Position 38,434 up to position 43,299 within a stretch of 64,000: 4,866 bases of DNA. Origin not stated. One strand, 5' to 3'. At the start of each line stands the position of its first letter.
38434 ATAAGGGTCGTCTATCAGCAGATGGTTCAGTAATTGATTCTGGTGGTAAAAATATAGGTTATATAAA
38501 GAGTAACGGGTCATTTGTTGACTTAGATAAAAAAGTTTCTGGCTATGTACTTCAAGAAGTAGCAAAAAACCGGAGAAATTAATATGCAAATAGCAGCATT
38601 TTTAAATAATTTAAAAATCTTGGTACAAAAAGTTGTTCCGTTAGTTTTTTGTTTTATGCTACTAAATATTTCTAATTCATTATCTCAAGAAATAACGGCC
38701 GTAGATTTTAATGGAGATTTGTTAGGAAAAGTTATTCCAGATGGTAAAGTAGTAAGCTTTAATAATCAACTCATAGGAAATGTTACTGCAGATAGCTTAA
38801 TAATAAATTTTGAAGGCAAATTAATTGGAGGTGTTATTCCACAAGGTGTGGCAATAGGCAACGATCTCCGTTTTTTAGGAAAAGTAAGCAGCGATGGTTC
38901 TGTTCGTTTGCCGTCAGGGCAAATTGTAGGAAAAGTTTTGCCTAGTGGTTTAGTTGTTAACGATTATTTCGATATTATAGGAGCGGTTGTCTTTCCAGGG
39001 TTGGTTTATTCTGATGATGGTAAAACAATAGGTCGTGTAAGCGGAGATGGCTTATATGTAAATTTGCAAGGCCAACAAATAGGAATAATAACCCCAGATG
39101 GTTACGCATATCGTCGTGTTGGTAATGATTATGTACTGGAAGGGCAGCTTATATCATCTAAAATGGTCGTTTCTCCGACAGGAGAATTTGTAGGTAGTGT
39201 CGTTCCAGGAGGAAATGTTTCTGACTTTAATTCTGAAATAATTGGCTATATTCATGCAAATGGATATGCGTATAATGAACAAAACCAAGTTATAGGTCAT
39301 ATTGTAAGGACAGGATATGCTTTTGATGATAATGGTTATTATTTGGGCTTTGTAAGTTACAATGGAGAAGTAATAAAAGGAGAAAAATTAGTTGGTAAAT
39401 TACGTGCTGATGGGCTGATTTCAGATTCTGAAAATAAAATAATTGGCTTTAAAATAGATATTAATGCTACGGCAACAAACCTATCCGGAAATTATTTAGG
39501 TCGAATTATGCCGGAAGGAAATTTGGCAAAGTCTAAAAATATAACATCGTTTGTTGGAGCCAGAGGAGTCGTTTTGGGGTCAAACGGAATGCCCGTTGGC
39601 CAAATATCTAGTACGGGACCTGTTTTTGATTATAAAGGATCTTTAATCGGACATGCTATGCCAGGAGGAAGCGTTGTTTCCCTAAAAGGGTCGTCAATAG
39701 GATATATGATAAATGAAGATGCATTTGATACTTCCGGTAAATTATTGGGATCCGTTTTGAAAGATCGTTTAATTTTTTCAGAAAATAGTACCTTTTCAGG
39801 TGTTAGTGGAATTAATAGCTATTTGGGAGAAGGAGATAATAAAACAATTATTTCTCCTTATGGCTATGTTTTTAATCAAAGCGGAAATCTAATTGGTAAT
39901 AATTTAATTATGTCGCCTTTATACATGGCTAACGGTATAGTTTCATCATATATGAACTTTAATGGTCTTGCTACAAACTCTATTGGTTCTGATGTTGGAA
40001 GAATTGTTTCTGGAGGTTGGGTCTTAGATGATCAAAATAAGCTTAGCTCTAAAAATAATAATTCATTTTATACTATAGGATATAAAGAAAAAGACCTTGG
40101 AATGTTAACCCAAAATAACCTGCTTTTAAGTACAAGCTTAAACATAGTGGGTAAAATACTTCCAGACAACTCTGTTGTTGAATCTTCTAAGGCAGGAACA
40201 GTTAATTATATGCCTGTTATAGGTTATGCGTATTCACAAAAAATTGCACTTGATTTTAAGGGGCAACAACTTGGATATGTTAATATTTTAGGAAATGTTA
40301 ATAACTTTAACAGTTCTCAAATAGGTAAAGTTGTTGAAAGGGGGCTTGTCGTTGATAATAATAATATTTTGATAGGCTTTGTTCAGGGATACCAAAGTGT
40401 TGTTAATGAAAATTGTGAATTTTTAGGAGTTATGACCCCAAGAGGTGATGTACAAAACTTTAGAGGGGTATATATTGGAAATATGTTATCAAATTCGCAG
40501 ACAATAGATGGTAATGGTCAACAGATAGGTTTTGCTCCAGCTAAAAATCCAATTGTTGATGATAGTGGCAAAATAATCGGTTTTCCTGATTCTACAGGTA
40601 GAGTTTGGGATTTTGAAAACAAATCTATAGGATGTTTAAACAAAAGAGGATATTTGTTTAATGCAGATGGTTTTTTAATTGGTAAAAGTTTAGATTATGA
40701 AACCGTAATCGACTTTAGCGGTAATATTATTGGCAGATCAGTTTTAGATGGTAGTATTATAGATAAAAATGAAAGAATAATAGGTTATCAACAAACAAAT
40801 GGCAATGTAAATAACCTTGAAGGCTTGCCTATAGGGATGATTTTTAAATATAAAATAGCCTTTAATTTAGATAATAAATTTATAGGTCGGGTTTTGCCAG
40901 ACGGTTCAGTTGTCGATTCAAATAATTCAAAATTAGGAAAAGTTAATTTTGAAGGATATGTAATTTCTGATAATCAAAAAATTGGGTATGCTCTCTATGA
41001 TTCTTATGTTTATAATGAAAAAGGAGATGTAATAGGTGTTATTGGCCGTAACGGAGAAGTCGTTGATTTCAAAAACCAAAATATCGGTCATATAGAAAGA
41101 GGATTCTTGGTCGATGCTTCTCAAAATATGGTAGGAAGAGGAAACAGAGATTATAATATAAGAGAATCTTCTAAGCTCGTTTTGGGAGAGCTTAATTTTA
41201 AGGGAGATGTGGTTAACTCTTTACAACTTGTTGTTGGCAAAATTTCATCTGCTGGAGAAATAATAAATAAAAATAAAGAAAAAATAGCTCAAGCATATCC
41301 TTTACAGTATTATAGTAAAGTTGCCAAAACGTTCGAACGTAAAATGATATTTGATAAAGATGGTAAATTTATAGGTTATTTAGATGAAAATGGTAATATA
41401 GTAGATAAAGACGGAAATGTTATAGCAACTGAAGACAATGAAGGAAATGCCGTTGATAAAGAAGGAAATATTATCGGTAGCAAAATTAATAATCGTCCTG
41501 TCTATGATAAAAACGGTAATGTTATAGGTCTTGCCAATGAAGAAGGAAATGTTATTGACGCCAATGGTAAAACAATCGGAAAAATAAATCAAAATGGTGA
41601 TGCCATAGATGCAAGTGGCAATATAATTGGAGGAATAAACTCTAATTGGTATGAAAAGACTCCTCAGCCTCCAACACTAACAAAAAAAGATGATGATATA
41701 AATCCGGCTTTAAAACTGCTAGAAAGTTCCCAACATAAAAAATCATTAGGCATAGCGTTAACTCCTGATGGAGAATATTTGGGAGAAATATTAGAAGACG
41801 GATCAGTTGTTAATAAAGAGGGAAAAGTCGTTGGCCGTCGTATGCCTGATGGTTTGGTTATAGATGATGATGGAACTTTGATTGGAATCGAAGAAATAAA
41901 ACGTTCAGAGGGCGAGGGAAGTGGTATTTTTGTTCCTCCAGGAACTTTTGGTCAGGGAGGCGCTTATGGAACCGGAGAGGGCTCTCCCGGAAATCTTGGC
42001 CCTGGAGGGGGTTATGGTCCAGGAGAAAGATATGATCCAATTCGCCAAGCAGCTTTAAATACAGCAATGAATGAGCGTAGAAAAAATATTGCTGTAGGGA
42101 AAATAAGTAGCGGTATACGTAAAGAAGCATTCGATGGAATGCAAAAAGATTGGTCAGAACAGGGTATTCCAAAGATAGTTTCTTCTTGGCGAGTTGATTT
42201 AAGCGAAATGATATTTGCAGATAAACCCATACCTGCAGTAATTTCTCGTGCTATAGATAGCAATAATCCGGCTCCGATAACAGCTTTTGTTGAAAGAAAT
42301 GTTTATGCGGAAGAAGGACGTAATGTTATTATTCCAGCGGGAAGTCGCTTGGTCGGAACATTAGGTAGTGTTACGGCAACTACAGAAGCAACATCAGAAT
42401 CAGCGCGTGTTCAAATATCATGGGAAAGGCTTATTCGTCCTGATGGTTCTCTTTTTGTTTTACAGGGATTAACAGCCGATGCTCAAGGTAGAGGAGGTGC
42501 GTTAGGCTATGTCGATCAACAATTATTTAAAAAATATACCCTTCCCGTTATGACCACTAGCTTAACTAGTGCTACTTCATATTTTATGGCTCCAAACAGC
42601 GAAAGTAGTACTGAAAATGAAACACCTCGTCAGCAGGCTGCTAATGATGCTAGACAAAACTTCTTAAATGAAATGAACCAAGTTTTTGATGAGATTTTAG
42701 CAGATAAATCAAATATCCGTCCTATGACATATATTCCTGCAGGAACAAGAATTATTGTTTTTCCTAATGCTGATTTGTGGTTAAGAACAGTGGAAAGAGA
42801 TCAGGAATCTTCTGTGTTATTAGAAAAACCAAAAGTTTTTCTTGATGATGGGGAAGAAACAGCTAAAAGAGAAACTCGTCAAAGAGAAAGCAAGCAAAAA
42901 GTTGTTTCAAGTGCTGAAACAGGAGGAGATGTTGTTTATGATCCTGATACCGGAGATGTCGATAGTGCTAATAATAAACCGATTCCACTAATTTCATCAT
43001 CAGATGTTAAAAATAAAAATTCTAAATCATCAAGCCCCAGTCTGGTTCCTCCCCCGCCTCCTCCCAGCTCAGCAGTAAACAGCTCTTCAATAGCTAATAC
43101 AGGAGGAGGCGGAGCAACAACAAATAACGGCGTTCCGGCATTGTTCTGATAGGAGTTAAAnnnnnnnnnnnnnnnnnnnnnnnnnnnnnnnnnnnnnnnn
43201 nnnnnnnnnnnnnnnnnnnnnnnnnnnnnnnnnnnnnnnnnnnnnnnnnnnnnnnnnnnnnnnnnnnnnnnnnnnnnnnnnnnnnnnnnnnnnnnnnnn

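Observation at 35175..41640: More than 100 copies of a 17-residue DG/IIG repeat, forming a 1135-aa stand-alone protein and about 1000 aa inserted into VirB10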

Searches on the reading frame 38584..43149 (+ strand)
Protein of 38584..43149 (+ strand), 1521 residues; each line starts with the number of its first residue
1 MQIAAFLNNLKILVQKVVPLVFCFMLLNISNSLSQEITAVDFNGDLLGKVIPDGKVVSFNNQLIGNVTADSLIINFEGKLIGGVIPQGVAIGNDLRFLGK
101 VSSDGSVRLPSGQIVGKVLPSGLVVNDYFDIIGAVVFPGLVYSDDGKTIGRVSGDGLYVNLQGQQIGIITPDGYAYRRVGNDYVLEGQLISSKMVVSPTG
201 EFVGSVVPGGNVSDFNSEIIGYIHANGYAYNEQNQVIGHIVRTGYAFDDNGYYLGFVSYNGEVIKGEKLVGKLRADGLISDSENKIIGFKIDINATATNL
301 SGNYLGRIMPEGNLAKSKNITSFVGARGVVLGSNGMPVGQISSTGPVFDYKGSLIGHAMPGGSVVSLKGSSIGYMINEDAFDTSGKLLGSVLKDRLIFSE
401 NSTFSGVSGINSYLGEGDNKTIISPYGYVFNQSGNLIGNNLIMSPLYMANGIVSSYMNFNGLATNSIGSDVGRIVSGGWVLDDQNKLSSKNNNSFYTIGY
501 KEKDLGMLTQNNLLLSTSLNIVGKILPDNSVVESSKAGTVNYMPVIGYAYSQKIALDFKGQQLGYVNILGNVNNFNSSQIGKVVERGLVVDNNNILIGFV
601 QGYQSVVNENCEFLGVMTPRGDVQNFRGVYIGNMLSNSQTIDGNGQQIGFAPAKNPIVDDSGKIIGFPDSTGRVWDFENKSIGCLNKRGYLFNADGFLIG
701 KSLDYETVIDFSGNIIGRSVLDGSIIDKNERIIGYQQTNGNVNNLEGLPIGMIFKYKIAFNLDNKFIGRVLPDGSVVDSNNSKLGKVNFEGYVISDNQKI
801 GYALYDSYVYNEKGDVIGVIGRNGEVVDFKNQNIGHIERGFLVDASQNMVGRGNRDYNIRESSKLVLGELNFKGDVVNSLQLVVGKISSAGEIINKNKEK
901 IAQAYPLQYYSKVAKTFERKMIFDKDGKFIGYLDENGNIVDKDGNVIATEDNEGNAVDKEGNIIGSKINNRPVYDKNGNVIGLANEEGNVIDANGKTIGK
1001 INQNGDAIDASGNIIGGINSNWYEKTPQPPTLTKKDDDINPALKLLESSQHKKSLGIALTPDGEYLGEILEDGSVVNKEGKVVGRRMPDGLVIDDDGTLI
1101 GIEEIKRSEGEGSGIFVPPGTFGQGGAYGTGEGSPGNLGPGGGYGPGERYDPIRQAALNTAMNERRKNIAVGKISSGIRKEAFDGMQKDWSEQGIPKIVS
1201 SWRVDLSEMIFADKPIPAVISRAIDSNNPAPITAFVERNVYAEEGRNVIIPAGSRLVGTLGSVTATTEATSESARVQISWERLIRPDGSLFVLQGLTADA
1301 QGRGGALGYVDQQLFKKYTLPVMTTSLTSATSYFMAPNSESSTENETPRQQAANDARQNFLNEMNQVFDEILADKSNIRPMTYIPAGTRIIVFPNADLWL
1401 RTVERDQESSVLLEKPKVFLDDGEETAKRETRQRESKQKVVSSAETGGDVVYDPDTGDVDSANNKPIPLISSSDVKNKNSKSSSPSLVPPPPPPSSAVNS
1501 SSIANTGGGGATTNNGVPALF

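Call 5: search_protein_families(library=pfam, proteins=[window:38584-43149:+], max_evalue=0.01)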
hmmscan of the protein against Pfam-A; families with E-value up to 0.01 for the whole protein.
window:38584-43149:+ (1521 aa): 4 families
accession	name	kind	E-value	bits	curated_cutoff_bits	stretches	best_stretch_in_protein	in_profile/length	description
PF21785.3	Bflower_2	-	1.8e-60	202.1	38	8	924-1020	6-98/112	5-fold beta-flower protein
PF03743.19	TrbI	-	3.3e-36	125.4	35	1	1210-1400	2-188/188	Bacterial conjugation TrbI-like protein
PF21784.3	Bflower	-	2.5e-24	86.3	25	1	921-983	2-62/116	4-fold beta flower protein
PF12396.14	DUF3659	-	2.5e-06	27.7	24.8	0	100-152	7-55/61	Protein of unknown function (DUF3659)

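Call 12: find_encoding_contigs(protein=window:38584-43149:+, flank=2000, max_places=4)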
Protein window:38584-43149:+ (1521 aa): 5 contigs read that carry it; 1 place shown.
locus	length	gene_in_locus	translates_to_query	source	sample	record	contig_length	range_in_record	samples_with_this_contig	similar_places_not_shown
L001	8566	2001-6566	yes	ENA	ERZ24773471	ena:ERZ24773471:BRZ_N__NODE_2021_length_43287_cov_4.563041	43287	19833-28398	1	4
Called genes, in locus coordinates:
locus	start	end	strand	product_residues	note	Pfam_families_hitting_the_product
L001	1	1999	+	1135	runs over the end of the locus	-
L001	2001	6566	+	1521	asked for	PF12396:DUF3659 (faint), PF21785:Bflower_2 (weak), PF21784:Bflower (weak), PF21785:Bflower_2 (weak), PF03743:TrbI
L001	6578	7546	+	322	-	PF00437:T2SSE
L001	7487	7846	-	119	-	-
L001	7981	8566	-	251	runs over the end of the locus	-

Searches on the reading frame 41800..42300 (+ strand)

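Call 25: search_protein_families(library=pfam, proteins=[window:41800-42300:+], max_evalue=10)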
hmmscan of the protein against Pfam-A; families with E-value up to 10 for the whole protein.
window:41800-42300:+ (167 aa): 1 family
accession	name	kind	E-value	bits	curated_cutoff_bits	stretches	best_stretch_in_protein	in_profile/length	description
PF12396.14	DUF3659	-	0.2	12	24.8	1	1-13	42-54/61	Protein of unknown function (DUF3659)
